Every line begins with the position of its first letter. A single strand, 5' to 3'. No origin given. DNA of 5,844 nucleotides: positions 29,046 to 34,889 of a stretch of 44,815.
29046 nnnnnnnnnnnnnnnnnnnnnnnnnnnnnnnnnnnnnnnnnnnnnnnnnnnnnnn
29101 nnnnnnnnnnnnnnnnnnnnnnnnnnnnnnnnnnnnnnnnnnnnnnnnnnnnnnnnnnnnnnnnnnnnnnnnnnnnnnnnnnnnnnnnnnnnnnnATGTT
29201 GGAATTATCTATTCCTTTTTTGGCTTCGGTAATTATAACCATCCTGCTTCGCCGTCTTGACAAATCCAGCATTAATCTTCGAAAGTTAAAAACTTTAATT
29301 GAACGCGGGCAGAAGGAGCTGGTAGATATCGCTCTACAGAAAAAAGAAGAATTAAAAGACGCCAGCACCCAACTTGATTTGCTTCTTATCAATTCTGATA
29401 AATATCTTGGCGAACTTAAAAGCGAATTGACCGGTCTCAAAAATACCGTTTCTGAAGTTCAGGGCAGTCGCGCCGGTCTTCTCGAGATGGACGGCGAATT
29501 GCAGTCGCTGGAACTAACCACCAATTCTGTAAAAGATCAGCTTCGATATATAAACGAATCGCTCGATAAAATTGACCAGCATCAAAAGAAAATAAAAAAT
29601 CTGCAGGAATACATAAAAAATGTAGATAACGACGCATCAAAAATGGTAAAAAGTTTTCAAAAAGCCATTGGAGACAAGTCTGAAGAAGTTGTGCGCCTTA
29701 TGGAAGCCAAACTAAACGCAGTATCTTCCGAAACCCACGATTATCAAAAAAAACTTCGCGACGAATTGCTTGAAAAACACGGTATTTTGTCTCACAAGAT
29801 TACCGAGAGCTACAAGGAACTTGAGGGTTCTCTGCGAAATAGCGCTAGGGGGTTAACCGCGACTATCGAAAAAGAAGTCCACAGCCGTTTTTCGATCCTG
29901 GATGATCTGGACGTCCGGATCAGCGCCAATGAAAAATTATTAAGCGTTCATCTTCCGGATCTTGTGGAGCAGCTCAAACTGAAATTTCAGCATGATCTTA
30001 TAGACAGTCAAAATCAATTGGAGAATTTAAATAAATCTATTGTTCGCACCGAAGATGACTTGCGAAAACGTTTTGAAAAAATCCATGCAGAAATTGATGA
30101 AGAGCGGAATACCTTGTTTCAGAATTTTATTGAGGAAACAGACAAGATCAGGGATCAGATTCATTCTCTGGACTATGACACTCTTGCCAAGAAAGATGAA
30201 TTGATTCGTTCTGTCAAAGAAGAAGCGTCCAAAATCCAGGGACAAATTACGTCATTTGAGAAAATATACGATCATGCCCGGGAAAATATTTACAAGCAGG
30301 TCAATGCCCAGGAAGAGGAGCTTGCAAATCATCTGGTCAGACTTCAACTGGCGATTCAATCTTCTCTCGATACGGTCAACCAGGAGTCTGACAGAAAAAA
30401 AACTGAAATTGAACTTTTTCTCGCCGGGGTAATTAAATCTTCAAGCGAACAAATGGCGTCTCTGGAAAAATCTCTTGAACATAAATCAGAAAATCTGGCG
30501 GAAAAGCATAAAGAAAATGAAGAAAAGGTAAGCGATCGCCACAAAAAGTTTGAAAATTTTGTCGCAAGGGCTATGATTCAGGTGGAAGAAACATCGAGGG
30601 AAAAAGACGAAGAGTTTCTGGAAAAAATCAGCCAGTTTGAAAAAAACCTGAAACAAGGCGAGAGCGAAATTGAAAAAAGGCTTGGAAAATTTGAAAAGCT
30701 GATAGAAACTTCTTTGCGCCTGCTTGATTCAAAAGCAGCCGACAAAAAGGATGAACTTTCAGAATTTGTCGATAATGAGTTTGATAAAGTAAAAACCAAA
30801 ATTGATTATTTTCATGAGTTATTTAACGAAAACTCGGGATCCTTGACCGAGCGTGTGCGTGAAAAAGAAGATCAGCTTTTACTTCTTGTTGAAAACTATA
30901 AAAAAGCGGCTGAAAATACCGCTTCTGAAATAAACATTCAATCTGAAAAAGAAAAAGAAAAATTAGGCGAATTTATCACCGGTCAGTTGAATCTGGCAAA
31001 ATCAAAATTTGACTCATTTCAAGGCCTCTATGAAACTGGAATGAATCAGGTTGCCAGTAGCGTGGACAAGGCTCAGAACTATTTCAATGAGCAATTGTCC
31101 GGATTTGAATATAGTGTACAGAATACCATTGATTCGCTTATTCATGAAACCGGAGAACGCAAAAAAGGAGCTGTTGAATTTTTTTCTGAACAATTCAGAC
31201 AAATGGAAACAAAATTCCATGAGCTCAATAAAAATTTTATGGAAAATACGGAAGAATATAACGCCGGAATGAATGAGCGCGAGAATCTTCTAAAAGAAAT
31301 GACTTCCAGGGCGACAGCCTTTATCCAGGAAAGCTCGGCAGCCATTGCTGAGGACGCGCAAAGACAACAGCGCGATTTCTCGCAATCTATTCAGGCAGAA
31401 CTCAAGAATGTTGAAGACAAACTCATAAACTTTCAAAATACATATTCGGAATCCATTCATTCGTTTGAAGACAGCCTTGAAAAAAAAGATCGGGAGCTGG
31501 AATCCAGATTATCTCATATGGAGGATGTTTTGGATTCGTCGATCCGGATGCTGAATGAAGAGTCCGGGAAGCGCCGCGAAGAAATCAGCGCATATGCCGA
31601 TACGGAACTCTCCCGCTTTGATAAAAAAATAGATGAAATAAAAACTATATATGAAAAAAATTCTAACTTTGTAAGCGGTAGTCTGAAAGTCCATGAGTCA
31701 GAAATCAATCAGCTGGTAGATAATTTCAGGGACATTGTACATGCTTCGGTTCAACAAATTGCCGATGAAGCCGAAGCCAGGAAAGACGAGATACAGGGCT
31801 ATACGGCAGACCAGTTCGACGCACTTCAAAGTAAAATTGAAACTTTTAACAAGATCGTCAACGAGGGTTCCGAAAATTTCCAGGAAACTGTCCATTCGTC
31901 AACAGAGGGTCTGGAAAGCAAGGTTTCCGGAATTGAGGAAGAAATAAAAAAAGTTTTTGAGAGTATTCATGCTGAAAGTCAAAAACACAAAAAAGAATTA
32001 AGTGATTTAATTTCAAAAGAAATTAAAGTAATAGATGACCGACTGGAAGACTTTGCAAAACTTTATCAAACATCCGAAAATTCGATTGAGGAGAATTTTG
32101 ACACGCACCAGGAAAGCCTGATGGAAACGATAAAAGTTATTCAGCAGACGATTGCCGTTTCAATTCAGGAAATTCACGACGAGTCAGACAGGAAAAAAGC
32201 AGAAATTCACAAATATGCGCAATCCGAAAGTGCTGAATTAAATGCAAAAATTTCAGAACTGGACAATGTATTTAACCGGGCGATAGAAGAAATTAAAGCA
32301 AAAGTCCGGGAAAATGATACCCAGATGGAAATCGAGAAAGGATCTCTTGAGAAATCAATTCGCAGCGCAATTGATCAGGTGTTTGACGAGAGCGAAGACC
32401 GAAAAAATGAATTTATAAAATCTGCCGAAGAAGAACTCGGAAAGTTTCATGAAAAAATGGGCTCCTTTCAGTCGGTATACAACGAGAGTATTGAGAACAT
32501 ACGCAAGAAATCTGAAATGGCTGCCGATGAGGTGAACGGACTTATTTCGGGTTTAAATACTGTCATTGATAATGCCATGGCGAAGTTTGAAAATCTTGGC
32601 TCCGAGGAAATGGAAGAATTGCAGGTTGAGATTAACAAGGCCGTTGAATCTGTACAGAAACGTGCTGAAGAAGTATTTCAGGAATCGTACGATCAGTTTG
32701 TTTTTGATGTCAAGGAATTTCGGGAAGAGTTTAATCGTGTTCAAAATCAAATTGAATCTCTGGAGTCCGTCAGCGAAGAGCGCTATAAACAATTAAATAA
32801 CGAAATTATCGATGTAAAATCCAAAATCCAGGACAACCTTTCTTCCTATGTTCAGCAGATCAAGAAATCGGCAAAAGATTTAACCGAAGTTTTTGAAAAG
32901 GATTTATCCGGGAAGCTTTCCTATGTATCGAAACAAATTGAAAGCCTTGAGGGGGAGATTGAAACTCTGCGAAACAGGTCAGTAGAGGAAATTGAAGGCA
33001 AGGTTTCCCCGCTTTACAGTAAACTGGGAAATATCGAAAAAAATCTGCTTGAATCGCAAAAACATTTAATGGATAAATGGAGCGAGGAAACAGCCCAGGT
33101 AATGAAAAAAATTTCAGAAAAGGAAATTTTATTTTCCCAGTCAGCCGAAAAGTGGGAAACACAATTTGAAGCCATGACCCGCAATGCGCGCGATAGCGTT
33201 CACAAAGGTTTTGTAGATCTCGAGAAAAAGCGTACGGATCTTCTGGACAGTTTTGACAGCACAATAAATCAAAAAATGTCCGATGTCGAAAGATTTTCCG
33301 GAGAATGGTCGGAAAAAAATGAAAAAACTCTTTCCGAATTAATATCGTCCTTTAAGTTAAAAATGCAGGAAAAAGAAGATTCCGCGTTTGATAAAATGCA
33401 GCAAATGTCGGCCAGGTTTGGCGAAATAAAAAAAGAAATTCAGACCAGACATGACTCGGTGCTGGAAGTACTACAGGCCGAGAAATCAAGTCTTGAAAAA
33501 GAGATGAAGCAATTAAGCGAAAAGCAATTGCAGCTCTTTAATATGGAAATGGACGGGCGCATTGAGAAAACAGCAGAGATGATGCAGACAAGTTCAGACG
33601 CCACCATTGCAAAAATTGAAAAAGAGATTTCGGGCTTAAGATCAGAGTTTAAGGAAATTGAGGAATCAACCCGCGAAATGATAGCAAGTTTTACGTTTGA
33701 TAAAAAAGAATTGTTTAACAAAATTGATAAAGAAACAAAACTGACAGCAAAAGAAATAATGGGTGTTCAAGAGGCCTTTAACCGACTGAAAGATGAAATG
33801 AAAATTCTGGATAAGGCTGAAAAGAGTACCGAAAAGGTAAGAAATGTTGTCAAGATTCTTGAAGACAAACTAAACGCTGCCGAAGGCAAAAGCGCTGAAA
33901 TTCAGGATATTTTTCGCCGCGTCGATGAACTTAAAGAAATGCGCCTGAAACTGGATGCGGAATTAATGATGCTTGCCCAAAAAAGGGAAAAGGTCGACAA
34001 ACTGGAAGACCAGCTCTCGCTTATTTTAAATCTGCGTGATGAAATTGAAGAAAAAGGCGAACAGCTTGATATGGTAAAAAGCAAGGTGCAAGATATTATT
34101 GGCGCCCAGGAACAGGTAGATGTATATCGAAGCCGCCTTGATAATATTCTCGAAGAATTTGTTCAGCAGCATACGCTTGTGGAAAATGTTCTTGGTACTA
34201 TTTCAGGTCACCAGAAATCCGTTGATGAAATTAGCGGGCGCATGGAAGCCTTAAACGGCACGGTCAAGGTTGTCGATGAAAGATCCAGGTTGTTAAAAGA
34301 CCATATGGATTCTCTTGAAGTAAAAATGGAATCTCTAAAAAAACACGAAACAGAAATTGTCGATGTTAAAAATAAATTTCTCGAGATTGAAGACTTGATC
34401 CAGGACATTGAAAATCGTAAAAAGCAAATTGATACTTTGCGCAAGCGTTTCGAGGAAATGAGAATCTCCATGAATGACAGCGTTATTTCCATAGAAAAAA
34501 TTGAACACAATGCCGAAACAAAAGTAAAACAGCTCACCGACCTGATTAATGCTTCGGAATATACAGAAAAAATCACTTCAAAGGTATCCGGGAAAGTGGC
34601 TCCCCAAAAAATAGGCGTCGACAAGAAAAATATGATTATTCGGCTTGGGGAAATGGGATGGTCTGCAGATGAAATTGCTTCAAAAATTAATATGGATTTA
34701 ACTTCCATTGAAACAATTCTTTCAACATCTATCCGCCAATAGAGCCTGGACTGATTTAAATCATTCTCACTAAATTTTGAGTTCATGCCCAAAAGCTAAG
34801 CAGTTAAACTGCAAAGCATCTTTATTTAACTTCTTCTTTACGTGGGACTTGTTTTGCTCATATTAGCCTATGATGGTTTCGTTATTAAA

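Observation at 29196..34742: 1848-aa membrane-anchored coiled-coil giant with ~69-residue periodicity and a C-terminal HTH-like module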

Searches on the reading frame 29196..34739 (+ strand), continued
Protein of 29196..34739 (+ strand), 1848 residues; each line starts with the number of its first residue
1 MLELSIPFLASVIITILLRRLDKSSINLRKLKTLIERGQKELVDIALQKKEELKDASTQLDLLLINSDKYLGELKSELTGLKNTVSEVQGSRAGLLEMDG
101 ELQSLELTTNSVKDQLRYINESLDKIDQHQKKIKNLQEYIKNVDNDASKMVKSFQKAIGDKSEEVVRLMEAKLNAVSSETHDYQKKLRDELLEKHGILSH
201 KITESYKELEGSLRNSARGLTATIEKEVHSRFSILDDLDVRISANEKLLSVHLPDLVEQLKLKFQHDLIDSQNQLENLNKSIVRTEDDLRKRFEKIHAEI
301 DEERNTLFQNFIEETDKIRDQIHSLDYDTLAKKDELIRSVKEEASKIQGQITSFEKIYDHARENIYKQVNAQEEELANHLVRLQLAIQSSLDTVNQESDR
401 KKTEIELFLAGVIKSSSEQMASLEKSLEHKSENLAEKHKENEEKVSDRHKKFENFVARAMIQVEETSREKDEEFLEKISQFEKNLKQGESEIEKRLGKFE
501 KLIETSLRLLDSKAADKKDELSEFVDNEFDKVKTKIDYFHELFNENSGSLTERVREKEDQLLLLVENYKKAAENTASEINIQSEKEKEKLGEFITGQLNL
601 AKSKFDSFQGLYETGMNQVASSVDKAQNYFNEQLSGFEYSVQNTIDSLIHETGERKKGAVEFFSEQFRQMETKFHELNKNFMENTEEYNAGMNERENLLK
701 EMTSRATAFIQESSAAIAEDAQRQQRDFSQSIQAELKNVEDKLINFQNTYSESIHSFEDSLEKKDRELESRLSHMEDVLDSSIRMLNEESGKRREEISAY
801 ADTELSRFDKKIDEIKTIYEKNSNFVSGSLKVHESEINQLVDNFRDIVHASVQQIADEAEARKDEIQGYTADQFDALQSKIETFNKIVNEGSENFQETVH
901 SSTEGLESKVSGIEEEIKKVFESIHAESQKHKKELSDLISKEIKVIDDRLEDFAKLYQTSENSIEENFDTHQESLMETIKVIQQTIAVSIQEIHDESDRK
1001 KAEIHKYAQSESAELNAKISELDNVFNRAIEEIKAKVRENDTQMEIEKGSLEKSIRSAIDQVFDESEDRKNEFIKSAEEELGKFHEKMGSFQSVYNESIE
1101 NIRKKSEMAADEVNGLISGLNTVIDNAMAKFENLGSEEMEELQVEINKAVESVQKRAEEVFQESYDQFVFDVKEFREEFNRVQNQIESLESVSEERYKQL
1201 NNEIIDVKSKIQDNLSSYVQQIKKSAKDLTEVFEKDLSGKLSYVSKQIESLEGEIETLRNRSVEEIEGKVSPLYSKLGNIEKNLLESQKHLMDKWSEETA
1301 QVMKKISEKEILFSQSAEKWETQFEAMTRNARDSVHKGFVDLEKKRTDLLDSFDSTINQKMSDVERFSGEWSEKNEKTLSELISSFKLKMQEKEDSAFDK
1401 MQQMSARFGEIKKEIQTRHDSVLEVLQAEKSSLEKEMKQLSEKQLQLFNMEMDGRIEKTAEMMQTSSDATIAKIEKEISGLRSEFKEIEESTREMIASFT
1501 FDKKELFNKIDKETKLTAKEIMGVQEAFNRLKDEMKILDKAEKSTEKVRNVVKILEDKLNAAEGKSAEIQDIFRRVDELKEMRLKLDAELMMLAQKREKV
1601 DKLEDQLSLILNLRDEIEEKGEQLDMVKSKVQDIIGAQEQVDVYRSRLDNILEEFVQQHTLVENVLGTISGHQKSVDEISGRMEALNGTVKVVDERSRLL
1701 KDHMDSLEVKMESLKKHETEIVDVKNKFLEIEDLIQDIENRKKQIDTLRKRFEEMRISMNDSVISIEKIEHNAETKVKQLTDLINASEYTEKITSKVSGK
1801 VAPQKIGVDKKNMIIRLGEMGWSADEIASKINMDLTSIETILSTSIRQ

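Call 66: find_related_loci(query=A6, collection=genome_contigs, flank=5000)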
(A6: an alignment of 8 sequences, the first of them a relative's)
Query A6 (808 aa) in genome_contigs; peptide patterns used: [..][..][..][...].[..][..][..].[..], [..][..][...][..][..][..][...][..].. (x = any residue, [..] = any of these).
219 stretches matched a pattern; 91 encode a relative of the query (tblastn E <= 1e-3); the best 80 are kept; 79 distinct loci.
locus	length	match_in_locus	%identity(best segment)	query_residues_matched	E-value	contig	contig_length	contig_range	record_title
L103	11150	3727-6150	100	1-808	0e+0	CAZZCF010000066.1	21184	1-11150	MAG TPA_asm: uncultured Leptospirales bacterium isolate binchicken_co334_180 genome assembly, contig: NODE_4225_length_2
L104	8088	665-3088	57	1-808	0e+0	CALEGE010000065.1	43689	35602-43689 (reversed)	MAG TPA_asm: uncultured Spirochaetia bacterium isolate SRR1562008_bin.80_CONCOCT_v1.1_MAG genome assembly, contig: ERZ72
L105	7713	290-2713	57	1-808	0e+0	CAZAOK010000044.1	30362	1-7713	MAG TPA_asm: uncultured Leptospiraceae bacterium isolate SRP252850_co1_61 genome assembly, contig: NODE_2542_length_3036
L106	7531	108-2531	57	1-808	0e+0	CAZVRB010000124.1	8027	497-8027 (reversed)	MAG TPA_asm: uncultured Leptospiraceae bacterium isolate binchicken_co13_469 genome assembly, contig: NODE_14926_length_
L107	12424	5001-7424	56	1-808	0e+0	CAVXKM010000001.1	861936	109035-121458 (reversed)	MAG: uncultured Spirochaetota bacterium isolate MFD02979.bin.2.4 genome assembly, contig: contig_15191, whole genome sho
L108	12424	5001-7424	57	1-808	0e+0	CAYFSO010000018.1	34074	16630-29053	MAG TPA_asm: uncultured Leptospiraceae bacterium isolate ERP107533_co1_200 genome assembly, contig: NODE_557_length_3407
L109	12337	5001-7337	55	1-808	0e+0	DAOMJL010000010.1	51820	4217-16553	MAG TPA_asm: Spirochaetota bacterium isolate AMR_MDS_4899 NODE_529_length_51820_cov_11.368434, whole genome shotgun sequ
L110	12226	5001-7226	51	1-808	0e+0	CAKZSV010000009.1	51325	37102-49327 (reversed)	MAG: uncultured bacterium isolate N1_Bin_METABAT__35_1 genome assembly, contig: c_000001249988, whole genome shotgun seq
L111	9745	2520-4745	51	1-808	0e+0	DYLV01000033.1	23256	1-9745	MAG TPA_asm: Leptospira biflexa isolate SulCav_AS07-7_2_45_10 SulCav_AS07_7_2105_length_23256_cov_5_761002, whole genome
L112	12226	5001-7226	51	1-808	0e+0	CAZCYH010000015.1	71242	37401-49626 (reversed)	MAG TPA_asm: uncultured Leptospira sp. isolate binchicken_co135_192 genome assembly, contig: NODE_869_length_71242_cov_6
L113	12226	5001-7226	53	1-808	0e+0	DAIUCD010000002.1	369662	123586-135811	MAG TPA_asm: Spirochaetota bacterium isolate CTOTU7684 NODE_33_length_369662_cov_11.306515, whole genome shotgun sequenc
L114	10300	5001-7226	50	1-808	0e+0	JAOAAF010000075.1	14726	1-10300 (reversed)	MAG: Spirochaetes bacterium isolate SKW14 NODE_72_length_14726_cov_4.493959, whole genome shotgun sequence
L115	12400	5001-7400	49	1-808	0e+0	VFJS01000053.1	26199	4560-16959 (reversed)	MAG: Spirochaetia bacterium isolate Bin_56_1 c_000002781595, whole genome shotgun sequence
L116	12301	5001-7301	46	1-808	0e+0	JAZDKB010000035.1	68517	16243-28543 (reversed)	MAG: Spirochaetota bacterium isolate MEGAHIT-group-0.510 k141_6958484, whole genome shotgun sequence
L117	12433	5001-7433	47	1-808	0e+0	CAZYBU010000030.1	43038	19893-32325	MAG TPA_asm: uncultured Leptospirales bacterium isolate SRP141376_co5_362 genome assembly, contig: NODE_1973_length_4303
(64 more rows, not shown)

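Call 90: search_protein_families(library=pfam, alignment_id=A5, max_evalue=0.001)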
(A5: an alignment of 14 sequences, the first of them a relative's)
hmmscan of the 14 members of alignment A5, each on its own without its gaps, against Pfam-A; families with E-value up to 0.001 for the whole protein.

A. member 1, P0125 (1142 aa): 6 families
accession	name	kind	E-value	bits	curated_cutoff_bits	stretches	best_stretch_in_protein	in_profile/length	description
PF01442.23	Apolipoprotein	-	1.8e-23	83.7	90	5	194-381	6-186/190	Apolipoprotein A1/A4/E domain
PF04513.17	Baculo_PEP_C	-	1e-09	39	38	0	745-821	19-92/140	Baculovirus polyhedron envelope protein, PEP, C terminus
PF04108.17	ATG17_like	-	4.5e-06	26.8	43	0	338-675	45-285/355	Autophagy protein ATG17-like domain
PF05823.17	Gp-FAR-1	-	9.7e-05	23.3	29.2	0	293-345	36-88/149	Nematode fatty acid retinoid binding protein (Gp-FAR-1)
PF24164.1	TMP_N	-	0.00015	22.6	27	0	56-126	6-74/82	Tape measure protein N-terminal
PF10975.14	DUF2802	-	0.00054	20.5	33.5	1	1111-1138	38-65/68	Protein of unknown function (DUF2802)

B. families by the number of members that match (of 14 scanned): 15 families
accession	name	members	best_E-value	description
PF01442.23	Apolipoprotein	13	1.8e-23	Apolipoprotein A1/A4/E domain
PF04513.17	Baculo_PEP_C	12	2e-13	Baculovirus polyhedron envelope protein, PEP, C terminus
PF19610.4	DUF6115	10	1.5e-06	Family of unknown function (DUF6115)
PF10975.14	DUF2802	8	9.5e-06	Protein of unknown function (DUF2802)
PF07889.17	DUF1664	5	6.6e-06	Protein of unknown function (DUF1664)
PF10046.14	BLOC1_2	2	6.1e-05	Biogenesis of lysosome-related organelles complex-1 subunit 2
PF02601.20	Exonuc_VII_L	2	7.6e-05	Exonuclease VII, large subunit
PF06103.16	DUF948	1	2.6e-06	Bacterial protein of unknown function (DUF948)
PF04108.17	ATG17_like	1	4.5e-06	Autophagy protein ATG17-like domain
PF05531.17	NPV_P10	1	5.9e-05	Nucleopolyhedrovirus P10 protein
PF18595.6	Nuf2_DHR10-like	1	8.7e-05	Nuf2, DHR10-like domain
PF05823.17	Gp-FAR-1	1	9.7e-05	Nematode fatty acid retinoid binding protein (Gp-FAR-1)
PF07464.16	ApoLp-III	1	0.0001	Apolipophorin-III precursor (apoLp-III)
PF24164.1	TMP_N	1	0.00015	Tape measure protein N-terminal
PF11887.13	Mce4_CUP1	1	0.00096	Cholesterol uptake porter CUP1 of Mce4, putative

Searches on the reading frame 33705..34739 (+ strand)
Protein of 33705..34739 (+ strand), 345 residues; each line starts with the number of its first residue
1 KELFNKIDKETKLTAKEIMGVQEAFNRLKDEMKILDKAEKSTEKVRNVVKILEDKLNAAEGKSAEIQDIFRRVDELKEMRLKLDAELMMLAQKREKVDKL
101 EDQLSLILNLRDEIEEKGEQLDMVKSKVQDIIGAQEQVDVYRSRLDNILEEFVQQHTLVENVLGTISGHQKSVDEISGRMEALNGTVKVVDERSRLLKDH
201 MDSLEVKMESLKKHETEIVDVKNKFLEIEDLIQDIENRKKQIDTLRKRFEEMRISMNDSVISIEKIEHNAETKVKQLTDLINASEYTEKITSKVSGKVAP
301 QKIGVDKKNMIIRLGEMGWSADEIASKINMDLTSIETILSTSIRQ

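Call 25: find_homologous_proteins(query=A2, max_evalue=0.001)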
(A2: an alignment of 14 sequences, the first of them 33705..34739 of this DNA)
Query A2 (14 sequences) (345 aa, profile of the alignment): 3 proteins with E <= 0.001 among 8000 candidates.
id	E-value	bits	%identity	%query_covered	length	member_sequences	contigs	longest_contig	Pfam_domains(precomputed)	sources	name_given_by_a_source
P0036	5.8e-109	382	38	73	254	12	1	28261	PF18595.7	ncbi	-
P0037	6.5e-105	369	44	90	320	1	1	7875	PF28019.1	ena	-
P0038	8.8e-58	214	33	50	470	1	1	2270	-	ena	-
